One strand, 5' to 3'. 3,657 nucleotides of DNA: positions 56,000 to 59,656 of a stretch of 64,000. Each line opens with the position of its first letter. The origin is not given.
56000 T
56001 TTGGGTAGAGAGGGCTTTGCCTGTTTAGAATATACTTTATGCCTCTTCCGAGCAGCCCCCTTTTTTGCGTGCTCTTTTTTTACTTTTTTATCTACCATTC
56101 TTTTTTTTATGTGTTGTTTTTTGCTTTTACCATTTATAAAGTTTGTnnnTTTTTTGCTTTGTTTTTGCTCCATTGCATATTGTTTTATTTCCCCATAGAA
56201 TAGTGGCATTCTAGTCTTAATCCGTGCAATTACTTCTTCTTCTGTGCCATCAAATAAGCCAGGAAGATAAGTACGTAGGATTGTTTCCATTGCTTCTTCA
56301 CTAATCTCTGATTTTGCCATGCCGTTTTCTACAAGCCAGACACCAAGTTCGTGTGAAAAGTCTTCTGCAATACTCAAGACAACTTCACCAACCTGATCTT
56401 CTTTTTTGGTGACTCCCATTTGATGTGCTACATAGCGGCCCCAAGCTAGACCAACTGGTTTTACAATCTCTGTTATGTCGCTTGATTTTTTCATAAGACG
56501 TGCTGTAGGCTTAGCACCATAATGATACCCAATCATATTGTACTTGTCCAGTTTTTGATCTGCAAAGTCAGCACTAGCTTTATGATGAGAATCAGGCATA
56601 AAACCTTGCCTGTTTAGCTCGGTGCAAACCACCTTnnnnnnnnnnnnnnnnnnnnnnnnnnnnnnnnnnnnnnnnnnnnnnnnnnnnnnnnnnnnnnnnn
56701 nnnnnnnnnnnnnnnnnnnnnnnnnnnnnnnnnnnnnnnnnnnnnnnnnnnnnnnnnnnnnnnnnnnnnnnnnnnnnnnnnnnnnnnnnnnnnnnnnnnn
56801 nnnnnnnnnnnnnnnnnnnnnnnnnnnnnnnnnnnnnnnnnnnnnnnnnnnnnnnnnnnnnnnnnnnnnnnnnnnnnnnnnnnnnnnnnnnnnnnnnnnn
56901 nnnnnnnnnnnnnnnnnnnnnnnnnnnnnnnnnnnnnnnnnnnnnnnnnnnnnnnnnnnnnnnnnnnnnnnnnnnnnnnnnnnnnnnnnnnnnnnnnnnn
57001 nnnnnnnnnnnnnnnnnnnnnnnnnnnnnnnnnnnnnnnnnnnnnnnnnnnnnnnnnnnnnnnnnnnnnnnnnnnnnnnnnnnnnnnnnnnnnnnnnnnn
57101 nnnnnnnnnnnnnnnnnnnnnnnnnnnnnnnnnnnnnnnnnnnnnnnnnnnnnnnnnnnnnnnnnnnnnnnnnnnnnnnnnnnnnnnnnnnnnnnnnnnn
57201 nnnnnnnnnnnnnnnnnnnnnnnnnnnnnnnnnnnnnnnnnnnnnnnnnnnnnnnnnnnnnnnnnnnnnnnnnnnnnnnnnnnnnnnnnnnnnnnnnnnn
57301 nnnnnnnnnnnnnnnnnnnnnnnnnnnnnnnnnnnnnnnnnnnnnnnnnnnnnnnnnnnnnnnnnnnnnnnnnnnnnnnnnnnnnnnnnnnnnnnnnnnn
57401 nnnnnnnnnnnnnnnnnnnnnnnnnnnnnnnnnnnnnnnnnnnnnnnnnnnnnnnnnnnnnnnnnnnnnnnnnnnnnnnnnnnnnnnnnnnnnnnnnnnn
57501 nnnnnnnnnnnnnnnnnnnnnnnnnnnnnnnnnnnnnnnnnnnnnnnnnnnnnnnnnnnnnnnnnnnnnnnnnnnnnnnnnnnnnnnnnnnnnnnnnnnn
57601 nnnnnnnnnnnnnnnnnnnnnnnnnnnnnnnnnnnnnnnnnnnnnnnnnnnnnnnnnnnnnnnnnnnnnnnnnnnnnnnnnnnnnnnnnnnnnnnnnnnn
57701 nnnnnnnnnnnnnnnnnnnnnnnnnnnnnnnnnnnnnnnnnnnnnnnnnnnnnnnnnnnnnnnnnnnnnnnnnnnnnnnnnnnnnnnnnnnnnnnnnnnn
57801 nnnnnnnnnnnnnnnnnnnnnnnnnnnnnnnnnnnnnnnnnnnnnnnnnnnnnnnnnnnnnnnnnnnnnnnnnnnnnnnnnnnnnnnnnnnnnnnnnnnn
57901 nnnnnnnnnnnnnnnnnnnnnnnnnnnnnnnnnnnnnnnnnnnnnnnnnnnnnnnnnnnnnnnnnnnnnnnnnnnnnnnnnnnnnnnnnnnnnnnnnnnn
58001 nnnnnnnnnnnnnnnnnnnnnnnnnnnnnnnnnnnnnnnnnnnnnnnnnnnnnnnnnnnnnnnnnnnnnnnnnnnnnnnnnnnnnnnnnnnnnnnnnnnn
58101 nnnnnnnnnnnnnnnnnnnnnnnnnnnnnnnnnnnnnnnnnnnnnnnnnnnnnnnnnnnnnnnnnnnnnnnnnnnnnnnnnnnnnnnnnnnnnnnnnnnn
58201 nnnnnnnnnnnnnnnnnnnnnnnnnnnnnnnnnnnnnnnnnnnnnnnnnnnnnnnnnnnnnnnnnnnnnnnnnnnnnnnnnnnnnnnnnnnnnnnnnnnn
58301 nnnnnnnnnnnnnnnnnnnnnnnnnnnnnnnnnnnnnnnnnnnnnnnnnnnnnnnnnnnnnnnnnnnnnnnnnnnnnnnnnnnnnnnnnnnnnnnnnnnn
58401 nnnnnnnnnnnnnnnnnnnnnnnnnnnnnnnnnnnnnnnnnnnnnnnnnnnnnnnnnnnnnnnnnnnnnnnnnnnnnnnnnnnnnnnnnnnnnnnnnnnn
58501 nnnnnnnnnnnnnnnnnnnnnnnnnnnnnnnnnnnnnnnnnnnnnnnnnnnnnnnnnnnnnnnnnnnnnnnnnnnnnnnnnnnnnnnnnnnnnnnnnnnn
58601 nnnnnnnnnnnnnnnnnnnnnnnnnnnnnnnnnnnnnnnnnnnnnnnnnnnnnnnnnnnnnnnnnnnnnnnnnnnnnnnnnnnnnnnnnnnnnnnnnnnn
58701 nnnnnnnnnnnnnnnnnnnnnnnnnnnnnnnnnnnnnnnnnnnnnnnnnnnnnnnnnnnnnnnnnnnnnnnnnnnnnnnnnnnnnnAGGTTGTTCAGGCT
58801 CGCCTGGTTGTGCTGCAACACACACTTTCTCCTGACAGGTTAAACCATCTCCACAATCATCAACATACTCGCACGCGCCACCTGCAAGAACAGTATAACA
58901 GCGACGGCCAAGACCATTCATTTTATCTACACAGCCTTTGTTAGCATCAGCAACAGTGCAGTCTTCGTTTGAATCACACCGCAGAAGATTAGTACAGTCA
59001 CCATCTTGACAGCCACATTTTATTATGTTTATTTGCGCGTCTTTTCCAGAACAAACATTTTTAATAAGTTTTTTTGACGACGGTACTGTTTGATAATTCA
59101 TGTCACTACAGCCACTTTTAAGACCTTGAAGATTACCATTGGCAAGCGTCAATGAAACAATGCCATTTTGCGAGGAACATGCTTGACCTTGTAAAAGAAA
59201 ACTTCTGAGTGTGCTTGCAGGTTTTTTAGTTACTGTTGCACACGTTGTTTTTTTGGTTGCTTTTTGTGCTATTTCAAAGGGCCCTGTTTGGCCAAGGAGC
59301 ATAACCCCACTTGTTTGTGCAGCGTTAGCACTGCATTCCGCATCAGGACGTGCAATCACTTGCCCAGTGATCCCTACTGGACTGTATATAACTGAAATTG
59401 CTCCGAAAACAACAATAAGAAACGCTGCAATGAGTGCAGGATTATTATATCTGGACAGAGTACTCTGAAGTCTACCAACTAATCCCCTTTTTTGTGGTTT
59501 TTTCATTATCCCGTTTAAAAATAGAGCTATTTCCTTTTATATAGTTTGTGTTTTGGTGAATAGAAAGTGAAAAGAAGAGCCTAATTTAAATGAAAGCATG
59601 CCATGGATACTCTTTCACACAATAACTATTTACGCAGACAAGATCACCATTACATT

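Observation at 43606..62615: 19-kb head-to-tail array of seven giant cysteine-rich modular surface proteins (an eighth lies at 33.2-35.3 kb)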

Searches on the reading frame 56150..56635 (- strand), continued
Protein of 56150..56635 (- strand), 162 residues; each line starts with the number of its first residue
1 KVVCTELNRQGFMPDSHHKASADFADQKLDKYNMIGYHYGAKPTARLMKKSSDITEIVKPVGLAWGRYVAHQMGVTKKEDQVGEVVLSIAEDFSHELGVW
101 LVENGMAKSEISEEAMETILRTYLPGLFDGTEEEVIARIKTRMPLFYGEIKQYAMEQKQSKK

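Call 101: search_protein_families(library=phrogs, proteins=[L011:407-949:+, L011:949-1857:+, L011:1859-5029:+, L011:5038-6321:+, L011:6324-7349:+, L011:7796-12154:+, L025:2192-5347:+, L025:5344-6324:+, L025:7588-11319:+], max_evalue=0.001)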
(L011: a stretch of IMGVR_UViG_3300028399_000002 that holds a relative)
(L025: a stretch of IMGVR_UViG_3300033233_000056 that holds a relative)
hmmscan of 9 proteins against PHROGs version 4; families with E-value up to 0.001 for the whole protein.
L011:407-949:+ (180 aa): 0 families

L011:949-1857:+ (302 aa): 1 family
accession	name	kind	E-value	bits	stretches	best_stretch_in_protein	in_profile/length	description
phrog_10775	-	tail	0.00015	22.5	1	127-260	58-195/237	tail protein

L011:1859-5029:+ (1056 aa): 6 families
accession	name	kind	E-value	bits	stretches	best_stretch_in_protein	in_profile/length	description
phrog_3545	-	unknown function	4.7e-37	128.6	1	189-505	748-1059/1115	-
phrog_24074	-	unknown function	2.5e-34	119.6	1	191-414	413-627/892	-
phrog_701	-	head and packaging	2.2e-23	81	1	215-414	4039-4226/6136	virion structural protein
phrog_18802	-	head and packaging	4.9e-21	74.1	1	214-410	820-1004/3007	virion structural protein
phrog_32294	-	tail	1.9e-19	68.9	1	216-413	424-610/2435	baseplate wedge subunit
phrog_13163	-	tail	4.1e-15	55.8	1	172-412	489-719/976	baseplate wedge subunit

L011:5038-6321:+ (427 aa): 0 families

L011:6324-7349:+ (341 aa): 0 families

L011:7796-12154:+ (1452 aa): 1 family
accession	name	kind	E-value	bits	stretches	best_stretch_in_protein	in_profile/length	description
phrog_9854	-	unknown function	2.6e-10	39.6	1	1022-1114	1246-1339/1636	-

L025:2192-5347:+ (1051 aa): 2 families
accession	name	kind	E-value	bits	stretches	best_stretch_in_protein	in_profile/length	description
phrog_3545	-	unknown function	6.4e-33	114.9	1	190-445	746-1010/1115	-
phrog_24074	-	unknown function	1.3e-21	77.6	1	206-405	427-623/892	-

L025:5344-6324:+ (326 aa): 0 families

L025:7588-11319:+ (1243 aa): 0 families

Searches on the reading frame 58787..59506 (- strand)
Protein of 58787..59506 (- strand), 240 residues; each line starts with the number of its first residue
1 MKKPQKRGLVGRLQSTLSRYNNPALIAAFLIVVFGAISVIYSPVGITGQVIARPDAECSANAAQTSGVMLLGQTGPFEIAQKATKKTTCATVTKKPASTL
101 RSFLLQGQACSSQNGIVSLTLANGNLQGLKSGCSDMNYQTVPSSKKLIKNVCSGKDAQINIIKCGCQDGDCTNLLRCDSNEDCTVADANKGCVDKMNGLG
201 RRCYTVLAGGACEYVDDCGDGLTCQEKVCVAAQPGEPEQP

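Call 55: find_related_loci(query=A7, collection=metagenome_contigs, flank=10000)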
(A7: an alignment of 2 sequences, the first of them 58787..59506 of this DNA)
Query A7 (240 aa) in metagenome_contigs; peptide patterns used: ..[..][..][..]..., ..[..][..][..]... (x = any residue, [..] = any of these).
600 stretches matched a pattern, but none encodes a relative of the query by tblastn (E <= 1e-3).
